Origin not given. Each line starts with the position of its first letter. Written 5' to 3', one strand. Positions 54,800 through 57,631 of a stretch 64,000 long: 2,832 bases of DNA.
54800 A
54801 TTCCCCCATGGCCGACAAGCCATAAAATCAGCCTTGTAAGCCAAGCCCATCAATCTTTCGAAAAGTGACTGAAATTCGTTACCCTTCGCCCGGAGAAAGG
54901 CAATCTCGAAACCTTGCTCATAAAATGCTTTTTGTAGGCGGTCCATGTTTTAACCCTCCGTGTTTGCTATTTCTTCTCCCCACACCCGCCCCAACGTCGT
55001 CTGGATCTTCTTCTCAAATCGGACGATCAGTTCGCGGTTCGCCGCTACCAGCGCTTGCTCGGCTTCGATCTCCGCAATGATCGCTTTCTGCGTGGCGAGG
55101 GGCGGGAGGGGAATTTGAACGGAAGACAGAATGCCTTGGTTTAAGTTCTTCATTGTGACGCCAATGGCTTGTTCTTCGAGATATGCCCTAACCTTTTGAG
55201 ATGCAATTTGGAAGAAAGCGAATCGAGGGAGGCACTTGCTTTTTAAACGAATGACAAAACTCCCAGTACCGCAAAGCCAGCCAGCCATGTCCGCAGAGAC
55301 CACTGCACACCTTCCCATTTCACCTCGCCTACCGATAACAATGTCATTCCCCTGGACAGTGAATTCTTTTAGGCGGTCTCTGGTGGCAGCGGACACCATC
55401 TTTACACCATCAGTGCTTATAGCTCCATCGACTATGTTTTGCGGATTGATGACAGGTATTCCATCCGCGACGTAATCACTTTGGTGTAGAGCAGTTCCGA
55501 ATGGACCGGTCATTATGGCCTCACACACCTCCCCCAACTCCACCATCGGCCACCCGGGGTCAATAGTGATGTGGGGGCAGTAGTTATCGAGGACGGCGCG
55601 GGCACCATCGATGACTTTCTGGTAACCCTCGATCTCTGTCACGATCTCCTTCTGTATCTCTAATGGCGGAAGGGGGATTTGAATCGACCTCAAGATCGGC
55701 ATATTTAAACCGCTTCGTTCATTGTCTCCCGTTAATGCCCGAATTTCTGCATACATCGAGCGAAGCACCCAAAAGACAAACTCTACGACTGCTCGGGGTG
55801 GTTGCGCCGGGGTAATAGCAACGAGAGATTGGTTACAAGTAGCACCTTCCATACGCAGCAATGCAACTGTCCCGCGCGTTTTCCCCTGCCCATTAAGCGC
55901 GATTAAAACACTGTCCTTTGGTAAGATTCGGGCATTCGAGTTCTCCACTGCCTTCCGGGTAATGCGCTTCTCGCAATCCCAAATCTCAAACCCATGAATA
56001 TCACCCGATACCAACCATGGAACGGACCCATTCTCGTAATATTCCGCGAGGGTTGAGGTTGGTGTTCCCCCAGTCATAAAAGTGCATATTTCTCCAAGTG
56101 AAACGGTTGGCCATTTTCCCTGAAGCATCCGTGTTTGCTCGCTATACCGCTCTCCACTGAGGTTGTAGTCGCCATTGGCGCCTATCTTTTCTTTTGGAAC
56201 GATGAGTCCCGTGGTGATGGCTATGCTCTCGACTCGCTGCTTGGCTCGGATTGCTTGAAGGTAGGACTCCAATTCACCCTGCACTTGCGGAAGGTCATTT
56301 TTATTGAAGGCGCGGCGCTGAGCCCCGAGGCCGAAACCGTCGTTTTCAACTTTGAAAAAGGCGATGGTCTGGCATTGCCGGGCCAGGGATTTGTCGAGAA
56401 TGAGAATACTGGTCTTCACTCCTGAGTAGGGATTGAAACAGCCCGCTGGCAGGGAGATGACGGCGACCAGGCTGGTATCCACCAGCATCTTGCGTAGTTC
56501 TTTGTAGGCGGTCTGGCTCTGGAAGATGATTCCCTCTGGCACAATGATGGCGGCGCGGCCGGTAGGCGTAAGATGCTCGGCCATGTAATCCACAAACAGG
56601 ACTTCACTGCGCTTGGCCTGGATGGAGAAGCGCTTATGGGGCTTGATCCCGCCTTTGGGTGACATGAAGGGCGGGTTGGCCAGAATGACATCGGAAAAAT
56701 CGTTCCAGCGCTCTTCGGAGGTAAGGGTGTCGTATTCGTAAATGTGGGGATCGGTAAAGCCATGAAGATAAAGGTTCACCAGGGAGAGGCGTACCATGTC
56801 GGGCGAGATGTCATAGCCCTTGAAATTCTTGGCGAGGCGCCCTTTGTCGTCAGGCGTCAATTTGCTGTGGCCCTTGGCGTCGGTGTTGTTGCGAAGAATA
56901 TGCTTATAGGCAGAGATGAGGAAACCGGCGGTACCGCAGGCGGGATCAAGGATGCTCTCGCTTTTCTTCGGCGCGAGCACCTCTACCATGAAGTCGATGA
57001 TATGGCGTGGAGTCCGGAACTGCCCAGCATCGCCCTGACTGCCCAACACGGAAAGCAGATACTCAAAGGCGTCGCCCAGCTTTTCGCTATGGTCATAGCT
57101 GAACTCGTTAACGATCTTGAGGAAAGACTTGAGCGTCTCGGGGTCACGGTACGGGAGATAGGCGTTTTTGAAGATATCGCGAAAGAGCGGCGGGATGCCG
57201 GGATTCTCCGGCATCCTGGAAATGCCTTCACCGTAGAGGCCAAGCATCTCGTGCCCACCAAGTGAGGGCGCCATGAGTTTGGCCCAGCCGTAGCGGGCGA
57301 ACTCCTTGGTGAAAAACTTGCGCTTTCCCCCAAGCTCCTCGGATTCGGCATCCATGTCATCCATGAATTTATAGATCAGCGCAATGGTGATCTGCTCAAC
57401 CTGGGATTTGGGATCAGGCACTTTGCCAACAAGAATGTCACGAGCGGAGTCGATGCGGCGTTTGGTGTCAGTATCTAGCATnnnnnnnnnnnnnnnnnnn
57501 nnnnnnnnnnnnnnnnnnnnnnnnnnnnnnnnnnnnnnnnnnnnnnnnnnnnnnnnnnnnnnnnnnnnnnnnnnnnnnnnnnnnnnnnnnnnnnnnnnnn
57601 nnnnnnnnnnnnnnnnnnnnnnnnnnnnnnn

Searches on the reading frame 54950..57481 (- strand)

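Call 34: search_protein_families(library=pfam, proteins=[window:54950-57481:-], max_evalue=0.001)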
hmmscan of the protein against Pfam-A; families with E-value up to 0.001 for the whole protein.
window:54950-57481:- (843 aa): 4 families
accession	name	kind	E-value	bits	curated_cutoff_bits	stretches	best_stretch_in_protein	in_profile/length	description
PF02384.22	N6_Mtase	-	1.2e-49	169.8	20.4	1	133-451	4-307/311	N-6 DNA Methylase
PF01420.25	Methylase_S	-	2.1e-39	135.9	22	2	456-620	3-152/168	Type I restriction modification DNA specificity domain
PF01170.24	UPF0020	-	2.1e-06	28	22.3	1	165-331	20-183/197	RMKL-like, methyltransferase domain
PF07669.17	Eco57I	-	5.3e-05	23.8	25.3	1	263-344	75-165/171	Eco57I restriction-modification methylase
